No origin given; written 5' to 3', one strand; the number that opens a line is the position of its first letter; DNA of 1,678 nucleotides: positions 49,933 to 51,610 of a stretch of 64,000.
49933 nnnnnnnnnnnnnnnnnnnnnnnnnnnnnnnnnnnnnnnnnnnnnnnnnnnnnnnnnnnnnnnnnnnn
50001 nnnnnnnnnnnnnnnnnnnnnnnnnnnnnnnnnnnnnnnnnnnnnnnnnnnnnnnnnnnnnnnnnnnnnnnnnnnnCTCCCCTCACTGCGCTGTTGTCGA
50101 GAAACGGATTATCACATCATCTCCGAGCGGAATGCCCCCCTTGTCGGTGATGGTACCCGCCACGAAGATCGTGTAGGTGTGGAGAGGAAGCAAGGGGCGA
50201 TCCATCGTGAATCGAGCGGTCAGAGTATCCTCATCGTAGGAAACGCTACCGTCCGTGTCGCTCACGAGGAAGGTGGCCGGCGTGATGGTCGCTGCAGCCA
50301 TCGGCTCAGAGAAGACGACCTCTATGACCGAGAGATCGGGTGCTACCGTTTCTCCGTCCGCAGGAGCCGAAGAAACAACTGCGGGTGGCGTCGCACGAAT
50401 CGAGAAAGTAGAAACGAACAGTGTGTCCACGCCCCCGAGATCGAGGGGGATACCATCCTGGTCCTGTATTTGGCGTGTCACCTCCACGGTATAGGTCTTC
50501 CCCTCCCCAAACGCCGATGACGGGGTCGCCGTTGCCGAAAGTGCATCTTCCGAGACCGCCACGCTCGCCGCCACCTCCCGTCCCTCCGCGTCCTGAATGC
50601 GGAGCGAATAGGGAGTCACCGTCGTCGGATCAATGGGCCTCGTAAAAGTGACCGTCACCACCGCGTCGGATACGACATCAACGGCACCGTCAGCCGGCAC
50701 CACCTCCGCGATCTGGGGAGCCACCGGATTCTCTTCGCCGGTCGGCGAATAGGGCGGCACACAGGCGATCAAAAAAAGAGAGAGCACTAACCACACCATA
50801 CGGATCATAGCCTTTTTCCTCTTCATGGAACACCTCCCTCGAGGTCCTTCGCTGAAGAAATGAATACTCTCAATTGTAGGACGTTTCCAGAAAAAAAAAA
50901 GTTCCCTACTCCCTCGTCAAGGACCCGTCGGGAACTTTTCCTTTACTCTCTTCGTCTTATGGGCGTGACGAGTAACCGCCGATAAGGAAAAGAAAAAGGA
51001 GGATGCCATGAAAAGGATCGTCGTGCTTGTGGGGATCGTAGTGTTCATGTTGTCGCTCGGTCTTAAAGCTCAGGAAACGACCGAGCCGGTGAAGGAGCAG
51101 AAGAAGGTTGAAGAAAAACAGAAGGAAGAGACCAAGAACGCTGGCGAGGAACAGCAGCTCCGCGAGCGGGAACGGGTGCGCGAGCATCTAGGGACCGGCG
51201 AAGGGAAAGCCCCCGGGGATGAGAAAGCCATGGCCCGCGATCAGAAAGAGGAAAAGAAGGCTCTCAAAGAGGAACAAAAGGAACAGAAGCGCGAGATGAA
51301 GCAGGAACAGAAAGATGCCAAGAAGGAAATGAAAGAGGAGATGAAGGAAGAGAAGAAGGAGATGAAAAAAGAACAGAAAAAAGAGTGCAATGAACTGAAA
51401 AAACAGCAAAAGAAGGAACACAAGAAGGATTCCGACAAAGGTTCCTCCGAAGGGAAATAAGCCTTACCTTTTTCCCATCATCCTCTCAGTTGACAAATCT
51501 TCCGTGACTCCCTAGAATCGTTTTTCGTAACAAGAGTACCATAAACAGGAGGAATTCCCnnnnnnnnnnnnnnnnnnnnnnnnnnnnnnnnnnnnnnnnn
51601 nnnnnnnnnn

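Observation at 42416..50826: Minus-strand surface cluster: Ig-like lipoprotein, OMP and a 2284-aa giant Ig-like repeat lipoprotein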

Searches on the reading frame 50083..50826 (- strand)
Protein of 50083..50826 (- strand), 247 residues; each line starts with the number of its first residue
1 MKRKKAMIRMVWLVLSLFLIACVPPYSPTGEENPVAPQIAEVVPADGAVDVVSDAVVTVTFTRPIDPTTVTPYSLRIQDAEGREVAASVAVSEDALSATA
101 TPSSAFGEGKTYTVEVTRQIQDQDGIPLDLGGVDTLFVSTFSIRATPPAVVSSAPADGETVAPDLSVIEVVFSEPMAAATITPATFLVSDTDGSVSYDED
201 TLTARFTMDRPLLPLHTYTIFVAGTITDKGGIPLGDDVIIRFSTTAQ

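Call 6: search_protein_families(library=pfam, proteins=[window:50083-50826:-], max_evalue=0.1)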
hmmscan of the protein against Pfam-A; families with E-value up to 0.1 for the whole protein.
window:50083-50826:- (247 aa): 3 families
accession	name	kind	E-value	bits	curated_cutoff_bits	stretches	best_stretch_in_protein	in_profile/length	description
PF13205.12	Big_5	-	5.5e-32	111.1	23.6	2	35-126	3-93/105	Bacterial Ig-like domain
PF04234.18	CopC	-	3.3e-10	41.3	23.3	2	149-220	3-72/92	CopC domain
PF00041.27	fn3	-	0.039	14.6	25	0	50-119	10-69/84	Fibronectin type III domain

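Call 7: search_protein_families(library=ncbifam, proteins=[window:50083-50826:-], max_evalue=0.1)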
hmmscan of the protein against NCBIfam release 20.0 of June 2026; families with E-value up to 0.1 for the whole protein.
window:50083-50826:- (247 aa): 0 families

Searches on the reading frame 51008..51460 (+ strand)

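Call 11: search_protein_families(library=pfam, proteins=[window:51008-51460:+], max_evalue=0.001)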
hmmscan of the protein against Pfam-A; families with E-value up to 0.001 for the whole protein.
window:51008-51460:+ (150 aa): 0 families

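Call 43: search_protein_families(library=pfam, proteins=[window:51008-51460:+], max_evalue=10)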
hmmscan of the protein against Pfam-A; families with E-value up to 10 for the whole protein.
window:51008-51460:+ (150 aa): 7 families
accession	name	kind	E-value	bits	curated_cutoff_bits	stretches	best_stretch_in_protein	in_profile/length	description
PF03522.20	SLC12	-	0.2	11.1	27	1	8-139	113-232/418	Solute carrier family 12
PF23922.1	DUF7261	-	0.54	10.9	27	1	5-59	17-73/169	Family of unknown function (DUF7261)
PF22251.1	PFF1_TM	-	1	9.3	32.3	1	12-125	113-225/300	Vacuolar membrane protease, transmembrane domain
PF24301.1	FraC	-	1.2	9.7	27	1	2-53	88-138/171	Filament integrity protein FraC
PF02932.22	Neur_chan_memb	-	4.5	7.9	28.1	1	10-142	75-201/233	Neurotransmitter-gated ion-channel transmembrane region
PF19745.5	FUT8_N_cat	-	4.6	6.3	27.6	1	5-139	16-147/499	Alpha-(1,6)-fucosyltransferase N- and catalytic domains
PF04148.18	Erv26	-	6.3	7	22.2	1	7-48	144-185/202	Transmembrane adaptor Erv26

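Call 89: search_protein_families(library=ncbifam, proteins=[window:51008-51460:+], max_evalue=0.01)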
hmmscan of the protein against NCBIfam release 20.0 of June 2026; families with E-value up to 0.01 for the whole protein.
window:51008-51460:+ (150 aa): 2 families
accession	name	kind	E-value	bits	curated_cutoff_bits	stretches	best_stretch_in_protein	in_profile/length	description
NF043060.1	MAP_0585_fam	equivalog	0.00089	19.3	170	1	4-139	9-146/319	MAP_0585 family protein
NF047351.1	lipase_YSIRK_Sa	exception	0.0013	17.1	650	1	6-141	18-153/704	YSIRK-targeted triacylglycerol lipase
